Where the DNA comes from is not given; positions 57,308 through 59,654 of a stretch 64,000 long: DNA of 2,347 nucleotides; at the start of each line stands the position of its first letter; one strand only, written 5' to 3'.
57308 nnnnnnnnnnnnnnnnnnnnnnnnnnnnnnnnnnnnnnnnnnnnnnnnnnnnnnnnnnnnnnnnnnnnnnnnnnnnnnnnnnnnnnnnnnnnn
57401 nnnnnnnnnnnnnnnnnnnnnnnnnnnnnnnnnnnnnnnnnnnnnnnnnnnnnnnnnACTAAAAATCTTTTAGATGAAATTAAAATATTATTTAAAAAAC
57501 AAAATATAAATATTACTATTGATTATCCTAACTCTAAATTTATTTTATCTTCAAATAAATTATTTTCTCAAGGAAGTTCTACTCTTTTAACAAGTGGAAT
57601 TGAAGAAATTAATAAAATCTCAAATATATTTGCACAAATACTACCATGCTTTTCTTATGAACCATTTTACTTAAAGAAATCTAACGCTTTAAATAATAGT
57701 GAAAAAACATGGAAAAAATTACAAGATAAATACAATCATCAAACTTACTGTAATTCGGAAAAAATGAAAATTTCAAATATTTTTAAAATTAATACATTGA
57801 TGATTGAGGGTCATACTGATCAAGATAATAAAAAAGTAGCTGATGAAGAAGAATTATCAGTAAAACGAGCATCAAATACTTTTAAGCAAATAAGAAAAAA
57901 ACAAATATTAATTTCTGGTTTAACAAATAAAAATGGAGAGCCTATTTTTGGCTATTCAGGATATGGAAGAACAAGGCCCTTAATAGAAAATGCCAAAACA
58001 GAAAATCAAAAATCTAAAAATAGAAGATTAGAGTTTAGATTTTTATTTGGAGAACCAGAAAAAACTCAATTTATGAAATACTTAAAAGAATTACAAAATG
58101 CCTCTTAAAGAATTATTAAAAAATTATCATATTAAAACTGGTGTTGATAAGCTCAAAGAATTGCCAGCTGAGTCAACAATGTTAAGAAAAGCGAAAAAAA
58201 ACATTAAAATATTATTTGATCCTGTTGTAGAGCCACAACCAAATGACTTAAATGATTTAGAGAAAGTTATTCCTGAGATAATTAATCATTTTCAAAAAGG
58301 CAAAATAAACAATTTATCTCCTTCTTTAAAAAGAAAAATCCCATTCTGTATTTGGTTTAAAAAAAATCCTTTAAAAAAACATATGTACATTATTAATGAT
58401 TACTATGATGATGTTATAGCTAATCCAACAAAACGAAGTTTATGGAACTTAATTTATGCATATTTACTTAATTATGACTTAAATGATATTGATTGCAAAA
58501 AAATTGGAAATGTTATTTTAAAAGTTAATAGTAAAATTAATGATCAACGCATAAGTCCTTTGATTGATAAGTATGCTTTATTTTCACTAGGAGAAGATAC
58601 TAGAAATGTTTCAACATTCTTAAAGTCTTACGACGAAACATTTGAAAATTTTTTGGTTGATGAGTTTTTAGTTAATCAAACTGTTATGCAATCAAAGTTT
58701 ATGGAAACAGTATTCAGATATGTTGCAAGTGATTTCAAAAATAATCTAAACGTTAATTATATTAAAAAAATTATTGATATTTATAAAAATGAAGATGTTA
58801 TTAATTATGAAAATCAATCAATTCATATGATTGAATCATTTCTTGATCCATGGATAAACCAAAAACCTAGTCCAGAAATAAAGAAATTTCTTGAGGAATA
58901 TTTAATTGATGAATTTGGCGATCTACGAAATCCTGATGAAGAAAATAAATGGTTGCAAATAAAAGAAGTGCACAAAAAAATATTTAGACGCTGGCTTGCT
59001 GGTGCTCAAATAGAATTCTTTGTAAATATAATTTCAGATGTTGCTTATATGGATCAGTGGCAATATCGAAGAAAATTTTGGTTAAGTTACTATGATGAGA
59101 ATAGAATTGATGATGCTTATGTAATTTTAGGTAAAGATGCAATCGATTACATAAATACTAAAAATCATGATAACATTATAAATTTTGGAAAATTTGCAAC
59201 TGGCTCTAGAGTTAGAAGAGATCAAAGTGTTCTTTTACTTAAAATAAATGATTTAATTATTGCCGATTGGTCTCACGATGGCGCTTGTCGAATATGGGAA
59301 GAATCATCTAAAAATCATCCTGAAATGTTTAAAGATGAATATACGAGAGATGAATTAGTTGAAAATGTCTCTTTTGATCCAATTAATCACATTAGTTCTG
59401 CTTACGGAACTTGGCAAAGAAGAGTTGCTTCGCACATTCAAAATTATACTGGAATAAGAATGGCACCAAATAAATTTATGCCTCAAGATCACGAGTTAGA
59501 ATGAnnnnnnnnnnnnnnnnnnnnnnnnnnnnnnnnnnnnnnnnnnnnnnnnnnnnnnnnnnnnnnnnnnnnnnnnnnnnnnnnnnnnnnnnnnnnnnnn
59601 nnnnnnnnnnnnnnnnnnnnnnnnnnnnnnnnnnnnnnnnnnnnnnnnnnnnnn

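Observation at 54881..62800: Divergent four-gene Zorya type-I-like anti-phage operon (stator-like ZorAB + EH-signature ZorC + SNF2/Mrr ZorD)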

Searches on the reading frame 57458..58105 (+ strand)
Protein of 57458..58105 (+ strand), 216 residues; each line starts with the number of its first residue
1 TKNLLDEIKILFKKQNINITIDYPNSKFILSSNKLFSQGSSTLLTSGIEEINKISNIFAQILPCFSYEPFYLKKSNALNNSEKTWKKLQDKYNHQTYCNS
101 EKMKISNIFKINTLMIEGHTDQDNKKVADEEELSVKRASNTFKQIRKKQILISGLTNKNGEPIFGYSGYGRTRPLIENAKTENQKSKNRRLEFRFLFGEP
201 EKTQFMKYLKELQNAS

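Call 37: search_protein_representatives(protein=window:57458-58105:+)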
Query: 216 residues. Proteins with E-value up to 0.001 (for the whole library): 711; up to 1e-10: 107; up to 1e-30: 2. The best 150 are listed.
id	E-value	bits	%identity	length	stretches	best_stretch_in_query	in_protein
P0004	1.2e-73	263.6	58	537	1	2-213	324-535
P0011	1.5e-32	129.5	71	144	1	2-90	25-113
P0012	1.7e-30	122.7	60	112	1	108-203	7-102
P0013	5.8e-17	78.5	42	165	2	111-198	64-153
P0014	1.3e-16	77.4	37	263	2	108-201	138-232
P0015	1.8e-16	77.0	38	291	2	110-203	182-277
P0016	4.6e-16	75.6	35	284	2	109-211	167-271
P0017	2.1e-15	73.4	34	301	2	110-204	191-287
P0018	3.6e-15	72.7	33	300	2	112-211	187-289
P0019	5.2e-15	72.2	32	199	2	107-204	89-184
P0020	6.7e-15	71.8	34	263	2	111-210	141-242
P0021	9.5e-15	71.3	35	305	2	110-196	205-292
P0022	1.0e-14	71.2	31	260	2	110-203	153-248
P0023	1.3e-14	70.9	32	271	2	104-202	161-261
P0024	1.9e-14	70.4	40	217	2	110-202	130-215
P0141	3.7e-10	56.4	35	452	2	111-206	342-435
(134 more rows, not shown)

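Call 80: find_encoding_contigs(protein=P0141, flank=8000, max_places=2)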
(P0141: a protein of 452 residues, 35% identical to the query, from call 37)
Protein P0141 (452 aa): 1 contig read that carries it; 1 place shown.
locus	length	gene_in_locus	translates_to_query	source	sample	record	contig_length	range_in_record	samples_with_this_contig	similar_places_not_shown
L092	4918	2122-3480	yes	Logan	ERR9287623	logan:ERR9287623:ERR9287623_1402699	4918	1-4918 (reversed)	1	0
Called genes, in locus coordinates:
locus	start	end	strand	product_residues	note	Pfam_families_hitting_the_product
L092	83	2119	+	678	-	PF01442:Apolipoprotein (weak), PF07464:ApoLp-III (faint), PF01442:Apolipoprotein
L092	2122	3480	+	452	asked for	PF07246:Phlebovirus_NSM (weak), PF24161:CCDC39 (weak), PF00691:OmpA (weak)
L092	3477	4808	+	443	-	PF15611:EH_Signature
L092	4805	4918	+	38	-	?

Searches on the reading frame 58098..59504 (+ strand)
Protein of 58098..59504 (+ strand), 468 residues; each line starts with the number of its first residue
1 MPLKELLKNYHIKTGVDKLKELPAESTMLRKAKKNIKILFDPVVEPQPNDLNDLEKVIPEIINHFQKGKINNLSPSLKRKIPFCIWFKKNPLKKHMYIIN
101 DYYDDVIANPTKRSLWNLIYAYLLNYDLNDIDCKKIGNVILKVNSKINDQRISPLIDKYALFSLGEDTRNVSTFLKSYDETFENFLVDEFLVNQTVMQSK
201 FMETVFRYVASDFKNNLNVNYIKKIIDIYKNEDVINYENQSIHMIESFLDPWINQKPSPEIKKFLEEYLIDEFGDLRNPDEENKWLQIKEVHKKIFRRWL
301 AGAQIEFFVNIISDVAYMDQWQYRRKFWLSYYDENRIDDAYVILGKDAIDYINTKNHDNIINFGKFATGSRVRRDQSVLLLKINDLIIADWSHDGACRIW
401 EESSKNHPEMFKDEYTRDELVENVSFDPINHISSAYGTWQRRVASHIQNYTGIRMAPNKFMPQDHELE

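Call 3: search_protein_families(library=padloc, proteins=[window:58098-59504:+], max_evalue=0.01)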
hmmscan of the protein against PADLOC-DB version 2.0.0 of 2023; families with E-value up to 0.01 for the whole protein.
window:58098-59504:+ (468 aa): 6 families
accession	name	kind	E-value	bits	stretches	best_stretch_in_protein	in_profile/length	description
PDLC00622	ZorC1|ZorC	-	1.5e-77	259.5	1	22-455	18-459/462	EH signature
PDLC00621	ZorC1|ZorC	-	3e-64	215.9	1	13-456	12-463/467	EH signature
PDLC00626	ZorC1|ZorC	-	1.9e-61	206.7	1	3-461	5-457/458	EH signature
PDLC00619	ZorC1|ZorC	-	2.5e-47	159.7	1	25-447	20-437/437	EH signature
PDLC00620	ZorC1|ZorC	-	2.7e-40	136.7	1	109-454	61-417/432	EH signature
PDLC00613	ZorC1|ZorC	-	3.1e-05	20.9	1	220-350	234-354/570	EH signature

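Call 4: search_protein_families(library=pfam, proteins=[window:58098-59504:+], max_evalue=0.01)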
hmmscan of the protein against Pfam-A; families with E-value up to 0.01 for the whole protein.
window:58098-59504:+ (468 aa): 1 family
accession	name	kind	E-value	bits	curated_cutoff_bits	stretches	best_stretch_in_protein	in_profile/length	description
PF15611.11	EH_Signature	-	1.8e-42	146.6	27.5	1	92-444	57-421/423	EH_Signature domain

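Call 43: search_solved_structures(query=window:58098-59504:+, max_evalue=0.01, show_alignments=1)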
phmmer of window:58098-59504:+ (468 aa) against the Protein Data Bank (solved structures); distinct sequences matched with E-value up to 0.01: 0.
